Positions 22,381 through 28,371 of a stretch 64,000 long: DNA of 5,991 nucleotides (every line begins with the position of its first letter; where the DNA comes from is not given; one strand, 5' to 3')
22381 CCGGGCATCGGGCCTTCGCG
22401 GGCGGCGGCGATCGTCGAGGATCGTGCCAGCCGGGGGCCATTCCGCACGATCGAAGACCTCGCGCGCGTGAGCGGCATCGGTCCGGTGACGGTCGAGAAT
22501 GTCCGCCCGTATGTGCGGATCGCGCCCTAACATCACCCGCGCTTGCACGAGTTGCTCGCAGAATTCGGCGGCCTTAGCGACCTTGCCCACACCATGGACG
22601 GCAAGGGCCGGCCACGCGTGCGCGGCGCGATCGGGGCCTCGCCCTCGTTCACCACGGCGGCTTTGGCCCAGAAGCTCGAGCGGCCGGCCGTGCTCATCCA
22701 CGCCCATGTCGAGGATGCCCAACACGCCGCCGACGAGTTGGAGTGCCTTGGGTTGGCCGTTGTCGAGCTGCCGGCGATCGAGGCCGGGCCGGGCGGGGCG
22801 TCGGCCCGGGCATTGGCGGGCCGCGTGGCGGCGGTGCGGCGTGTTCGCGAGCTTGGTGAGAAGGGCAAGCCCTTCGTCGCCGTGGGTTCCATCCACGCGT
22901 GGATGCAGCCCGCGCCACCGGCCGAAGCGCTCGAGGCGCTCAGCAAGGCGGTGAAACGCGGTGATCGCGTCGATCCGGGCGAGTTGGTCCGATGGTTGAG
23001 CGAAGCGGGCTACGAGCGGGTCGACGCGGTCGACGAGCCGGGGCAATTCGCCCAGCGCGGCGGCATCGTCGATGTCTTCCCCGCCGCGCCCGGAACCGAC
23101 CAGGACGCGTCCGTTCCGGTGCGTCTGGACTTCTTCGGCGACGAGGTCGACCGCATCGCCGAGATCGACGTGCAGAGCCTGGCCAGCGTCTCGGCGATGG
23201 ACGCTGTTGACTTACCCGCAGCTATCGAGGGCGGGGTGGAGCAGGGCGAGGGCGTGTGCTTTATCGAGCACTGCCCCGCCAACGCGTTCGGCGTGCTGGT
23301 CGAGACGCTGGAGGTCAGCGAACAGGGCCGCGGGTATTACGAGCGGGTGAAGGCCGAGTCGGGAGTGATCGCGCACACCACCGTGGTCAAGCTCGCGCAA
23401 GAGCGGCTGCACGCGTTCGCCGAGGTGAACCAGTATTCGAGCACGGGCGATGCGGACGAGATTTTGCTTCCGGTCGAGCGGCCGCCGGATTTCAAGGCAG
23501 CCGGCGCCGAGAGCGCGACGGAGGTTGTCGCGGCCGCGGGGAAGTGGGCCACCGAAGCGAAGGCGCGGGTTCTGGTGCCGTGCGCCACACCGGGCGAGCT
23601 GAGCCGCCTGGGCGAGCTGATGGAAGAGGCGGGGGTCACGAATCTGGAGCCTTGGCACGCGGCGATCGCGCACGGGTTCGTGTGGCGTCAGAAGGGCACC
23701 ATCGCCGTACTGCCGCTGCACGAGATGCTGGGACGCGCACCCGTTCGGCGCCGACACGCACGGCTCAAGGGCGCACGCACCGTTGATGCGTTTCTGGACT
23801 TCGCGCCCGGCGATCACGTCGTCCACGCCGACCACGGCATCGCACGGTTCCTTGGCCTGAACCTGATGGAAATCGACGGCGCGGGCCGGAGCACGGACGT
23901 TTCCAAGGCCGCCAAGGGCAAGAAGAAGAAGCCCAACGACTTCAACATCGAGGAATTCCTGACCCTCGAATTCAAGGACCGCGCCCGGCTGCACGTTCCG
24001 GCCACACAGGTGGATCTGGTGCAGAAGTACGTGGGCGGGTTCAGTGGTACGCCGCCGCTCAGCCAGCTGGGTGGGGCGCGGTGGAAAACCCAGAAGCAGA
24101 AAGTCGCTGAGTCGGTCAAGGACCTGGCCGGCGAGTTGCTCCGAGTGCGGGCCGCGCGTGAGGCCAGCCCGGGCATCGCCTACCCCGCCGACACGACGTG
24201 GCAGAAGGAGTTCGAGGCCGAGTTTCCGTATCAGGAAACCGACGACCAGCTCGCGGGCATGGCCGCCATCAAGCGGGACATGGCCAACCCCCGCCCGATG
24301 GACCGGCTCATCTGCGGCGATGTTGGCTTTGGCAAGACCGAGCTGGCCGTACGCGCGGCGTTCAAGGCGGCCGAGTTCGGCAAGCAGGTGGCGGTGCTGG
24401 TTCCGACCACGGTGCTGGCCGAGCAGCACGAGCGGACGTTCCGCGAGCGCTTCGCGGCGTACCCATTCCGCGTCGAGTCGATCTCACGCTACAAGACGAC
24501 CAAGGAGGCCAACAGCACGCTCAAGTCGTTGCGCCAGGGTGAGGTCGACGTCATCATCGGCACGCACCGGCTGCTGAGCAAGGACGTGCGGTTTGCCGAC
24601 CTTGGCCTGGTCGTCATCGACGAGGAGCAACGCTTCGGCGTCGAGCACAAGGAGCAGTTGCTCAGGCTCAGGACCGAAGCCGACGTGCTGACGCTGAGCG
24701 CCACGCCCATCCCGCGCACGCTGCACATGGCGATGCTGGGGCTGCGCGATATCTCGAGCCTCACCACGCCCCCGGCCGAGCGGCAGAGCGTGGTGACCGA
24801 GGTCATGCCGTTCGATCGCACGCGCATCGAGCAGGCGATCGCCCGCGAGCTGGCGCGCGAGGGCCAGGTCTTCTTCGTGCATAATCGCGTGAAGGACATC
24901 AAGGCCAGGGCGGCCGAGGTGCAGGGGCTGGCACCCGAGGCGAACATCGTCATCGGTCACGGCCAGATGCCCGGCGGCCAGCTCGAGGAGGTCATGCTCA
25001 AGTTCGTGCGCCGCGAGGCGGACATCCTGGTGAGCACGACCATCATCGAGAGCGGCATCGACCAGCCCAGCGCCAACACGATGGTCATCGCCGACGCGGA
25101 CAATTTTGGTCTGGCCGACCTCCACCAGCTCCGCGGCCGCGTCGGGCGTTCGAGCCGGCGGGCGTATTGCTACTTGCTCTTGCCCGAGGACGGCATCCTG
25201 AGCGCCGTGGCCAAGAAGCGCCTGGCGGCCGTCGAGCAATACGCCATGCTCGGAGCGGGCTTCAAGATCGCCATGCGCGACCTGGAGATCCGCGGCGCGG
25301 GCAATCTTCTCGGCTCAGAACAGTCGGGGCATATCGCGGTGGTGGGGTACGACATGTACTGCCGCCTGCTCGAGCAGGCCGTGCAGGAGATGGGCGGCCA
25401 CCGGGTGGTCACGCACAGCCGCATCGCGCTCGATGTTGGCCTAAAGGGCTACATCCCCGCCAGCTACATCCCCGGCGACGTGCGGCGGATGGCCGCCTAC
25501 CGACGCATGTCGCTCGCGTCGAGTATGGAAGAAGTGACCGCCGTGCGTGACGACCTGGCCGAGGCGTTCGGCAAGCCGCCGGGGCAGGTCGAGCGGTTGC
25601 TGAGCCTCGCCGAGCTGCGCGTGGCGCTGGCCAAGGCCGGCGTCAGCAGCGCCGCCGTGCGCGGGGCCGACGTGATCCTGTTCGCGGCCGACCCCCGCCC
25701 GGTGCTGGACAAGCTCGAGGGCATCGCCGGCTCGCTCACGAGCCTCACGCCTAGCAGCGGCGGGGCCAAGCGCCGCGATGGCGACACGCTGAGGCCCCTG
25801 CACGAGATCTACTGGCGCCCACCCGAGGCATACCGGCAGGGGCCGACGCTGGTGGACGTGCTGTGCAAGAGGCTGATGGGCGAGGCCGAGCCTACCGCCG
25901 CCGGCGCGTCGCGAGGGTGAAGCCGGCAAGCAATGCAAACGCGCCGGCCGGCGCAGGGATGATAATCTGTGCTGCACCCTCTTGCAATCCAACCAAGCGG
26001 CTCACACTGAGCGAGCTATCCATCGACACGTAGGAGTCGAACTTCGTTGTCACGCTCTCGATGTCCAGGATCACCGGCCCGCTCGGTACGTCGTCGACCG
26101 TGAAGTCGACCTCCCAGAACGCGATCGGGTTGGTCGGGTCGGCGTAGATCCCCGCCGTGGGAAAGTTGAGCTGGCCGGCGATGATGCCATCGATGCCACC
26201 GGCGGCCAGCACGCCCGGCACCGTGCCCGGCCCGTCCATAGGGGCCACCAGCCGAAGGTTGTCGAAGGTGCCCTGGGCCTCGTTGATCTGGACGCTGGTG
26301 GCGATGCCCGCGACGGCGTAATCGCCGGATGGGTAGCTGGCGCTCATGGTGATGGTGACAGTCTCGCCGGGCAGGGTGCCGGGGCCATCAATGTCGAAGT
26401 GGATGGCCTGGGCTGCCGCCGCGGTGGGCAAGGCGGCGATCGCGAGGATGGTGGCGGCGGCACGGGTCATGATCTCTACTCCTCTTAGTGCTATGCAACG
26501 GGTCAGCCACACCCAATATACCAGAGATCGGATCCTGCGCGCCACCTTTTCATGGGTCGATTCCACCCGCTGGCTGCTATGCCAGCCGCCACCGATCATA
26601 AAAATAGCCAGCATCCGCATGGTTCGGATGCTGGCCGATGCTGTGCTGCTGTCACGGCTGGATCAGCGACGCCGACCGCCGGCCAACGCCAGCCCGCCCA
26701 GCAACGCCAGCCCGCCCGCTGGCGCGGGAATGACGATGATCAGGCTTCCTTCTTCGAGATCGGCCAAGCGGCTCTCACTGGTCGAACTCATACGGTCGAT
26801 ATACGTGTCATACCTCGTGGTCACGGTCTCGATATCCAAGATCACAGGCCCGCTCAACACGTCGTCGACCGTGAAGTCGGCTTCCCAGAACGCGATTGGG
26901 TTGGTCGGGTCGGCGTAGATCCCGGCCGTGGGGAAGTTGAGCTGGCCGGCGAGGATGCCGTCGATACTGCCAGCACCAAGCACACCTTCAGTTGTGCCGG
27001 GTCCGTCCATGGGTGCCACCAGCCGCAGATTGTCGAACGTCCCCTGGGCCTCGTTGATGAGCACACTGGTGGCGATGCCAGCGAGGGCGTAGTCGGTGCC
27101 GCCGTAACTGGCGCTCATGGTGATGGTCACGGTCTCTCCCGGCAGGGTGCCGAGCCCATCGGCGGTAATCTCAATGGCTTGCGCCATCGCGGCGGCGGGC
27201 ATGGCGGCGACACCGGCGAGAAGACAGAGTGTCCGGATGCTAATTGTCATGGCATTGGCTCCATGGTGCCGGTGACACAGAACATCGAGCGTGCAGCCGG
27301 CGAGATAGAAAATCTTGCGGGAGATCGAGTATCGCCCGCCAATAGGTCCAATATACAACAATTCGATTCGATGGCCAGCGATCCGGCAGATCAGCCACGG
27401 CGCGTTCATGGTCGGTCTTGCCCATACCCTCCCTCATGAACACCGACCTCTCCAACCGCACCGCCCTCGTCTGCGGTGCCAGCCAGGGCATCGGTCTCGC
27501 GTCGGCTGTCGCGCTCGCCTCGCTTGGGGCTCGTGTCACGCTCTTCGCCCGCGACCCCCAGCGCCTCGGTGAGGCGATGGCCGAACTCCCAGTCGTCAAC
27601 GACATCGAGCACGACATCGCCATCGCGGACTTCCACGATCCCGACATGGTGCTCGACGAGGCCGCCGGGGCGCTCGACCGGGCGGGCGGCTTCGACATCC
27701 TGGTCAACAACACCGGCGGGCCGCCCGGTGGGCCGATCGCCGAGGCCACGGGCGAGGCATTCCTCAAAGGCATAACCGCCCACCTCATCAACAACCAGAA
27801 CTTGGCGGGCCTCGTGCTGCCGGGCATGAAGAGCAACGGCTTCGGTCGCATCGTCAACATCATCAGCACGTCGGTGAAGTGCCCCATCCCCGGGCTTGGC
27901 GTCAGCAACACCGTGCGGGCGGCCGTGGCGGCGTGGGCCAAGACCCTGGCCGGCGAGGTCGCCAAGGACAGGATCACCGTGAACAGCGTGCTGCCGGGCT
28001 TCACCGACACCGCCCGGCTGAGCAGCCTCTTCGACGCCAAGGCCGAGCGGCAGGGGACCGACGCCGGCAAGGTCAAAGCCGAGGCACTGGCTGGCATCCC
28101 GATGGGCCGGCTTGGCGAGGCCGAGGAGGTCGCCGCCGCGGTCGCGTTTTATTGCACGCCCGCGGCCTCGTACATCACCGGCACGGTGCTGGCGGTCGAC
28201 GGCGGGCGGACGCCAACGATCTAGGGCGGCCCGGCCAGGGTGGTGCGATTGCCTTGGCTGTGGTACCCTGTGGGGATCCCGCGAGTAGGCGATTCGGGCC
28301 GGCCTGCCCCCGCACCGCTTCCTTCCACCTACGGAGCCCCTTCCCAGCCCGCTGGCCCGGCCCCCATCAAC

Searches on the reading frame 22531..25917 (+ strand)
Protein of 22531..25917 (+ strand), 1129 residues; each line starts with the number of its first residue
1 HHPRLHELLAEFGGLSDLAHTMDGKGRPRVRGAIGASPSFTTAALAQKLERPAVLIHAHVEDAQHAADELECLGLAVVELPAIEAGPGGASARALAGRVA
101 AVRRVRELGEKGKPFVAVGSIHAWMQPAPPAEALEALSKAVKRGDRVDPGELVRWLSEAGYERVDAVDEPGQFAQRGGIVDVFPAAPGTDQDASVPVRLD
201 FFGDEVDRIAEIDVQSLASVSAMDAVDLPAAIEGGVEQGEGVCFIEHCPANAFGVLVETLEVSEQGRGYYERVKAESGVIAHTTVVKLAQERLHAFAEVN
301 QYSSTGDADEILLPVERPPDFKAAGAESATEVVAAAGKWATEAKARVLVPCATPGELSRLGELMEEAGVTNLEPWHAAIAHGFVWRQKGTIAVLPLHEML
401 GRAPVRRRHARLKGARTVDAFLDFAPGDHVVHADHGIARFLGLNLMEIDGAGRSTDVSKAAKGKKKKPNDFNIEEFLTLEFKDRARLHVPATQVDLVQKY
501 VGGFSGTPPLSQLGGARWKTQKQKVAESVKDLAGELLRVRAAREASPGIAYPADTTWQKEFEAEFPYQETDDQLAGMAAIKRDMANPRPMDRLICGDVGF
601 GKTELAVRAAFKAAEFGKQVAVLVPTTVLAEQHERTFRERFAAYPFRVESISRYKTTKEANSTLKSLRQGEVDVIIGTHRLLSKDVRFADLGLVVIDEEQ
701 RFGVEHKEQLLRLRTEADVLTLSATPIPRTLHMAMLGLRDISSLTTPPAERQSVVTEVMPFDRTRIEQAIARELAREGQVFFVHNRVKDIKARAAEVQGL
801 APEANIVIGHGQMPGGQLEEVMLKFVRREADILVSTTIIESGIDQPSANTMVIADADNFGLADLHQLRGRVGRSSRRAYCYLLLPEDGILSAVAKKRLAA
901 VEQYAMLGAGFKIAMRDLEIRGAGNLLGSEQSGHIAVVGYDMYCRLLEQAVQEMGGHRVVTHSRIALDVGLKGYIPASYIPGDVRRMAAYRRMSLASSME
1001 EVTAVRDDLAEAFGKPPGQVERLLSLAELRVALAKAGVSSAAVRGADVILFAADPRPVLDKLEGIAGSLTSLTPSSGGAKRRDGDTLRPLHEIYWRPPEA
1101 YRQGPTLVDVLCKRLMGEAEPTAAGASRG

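Call 104: search_protein_families(library=pfam, proteins=[window:22531-25917:+], max_evalue=0.00001)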
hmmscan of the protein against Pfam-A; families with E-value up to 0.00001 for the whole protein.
window:22531-25917:+ (1129 aa): 6 families
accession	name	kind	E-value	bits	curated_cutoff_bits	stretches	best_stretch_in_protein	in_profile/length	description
PF00270.35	DEAD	-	8e-23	81.4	26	1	590-732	15-165/167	DEAD/DEAH box helicase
PF00271.37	Helicase_C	-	5.7e-20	72.1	23.5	1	770-874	10-109/110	Helicase conserved C-terminal domain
PF17757.6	UvrB_inter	-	6.8e-19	68.2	22.9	1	141-231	3-88/91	UvrB interaction domain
PF03461.20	TRCF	-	3.4e-16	59.8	25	1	971-1050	3-82/95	TRCF domain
PF02559.22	CarD_TRCF_RID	-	9.7e-14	51.6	23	1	424-501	1-57/57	CarD-like/TRCF RID domain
PF04851.21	ResIII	-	1.4e-08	35.3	22.5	1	593-726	27-162/164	Type III restriction enzyme, res subunit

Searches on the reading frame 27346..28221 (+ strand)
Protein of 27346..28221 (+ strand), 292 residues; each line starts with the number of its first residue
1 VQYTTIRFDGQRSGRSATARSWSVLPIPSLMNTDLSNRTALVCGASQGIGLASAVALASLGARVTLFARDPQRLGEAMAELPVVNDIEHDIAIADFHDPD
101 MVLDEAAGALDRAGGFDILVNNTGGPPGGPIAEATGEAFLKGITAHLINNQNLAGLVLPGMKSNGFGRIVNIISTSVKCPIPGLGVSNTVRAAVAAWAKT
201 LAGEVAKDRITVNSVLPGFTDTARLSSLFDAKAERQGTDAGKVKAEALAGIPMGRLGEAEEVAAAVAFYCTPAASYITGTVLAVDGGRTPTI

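Call 104: search_protein_families(library=pfam, proteins=[window:27346-28221:+], max_evalue=0.00001)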
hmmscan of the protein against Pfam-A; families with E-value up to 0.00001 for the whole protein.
window:27346-28221:+ (292 aa): 2 families
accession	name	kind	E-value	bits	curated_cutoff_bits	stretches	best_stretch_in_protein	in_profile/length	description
PF13561.12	adh_short_C2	-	3.8e-39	135.1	27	1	44-288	1-235/236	Enoyl-(Acyl carrier protein) reductase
PF00106.31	adh_short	-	1.4e-32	113.2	26.6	1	39-230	2-192/195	short chain dehydrogenase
